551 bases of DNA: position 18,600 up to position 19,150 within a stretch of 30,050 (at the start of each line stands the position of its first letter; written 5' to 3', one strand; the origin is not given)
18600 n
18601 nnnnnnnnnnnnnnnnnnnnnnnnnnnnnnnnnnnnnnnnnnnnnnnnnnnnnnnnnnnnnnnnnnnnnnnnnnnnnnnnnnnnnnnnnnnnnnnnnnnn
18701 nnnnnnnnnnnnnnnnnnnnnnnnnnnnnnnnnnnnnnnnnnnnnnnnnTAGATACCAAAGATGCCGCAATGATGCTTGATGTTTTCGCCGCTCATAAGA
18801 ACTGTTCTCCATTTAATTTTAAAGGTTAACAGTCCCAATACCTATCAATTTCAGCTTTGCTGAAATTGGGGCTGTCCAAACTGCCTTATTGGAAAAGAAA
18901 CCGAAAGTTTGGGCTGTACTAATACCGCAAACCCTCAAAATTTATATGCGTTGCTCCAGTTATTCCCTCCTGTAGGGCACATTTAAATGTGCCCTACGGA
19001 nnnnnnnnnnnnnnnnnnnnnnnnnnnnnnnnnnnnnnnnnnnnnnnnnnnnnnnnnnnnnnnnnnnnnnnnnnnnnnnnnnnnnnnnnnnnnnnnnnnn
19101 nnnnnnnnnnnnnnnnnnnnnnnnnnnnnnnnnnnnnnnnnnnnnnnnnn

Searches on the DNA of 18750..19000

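Call 75: search_rna_families(source=window, start=18750, end=19000, threshold=evalue, max_evalue=1)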
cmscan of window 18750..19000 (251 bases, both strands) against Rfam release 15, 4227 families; matches with E-value up to 1: 1.
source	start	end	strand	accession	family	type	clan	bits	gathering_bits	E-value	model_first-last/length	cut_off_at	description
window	18767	18869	+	RF01218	snR41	Gene; snRNA; snoRNA; CD-box;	CL00068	20.2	50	0.49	1-111/111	no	Small nucleolar RNA snR41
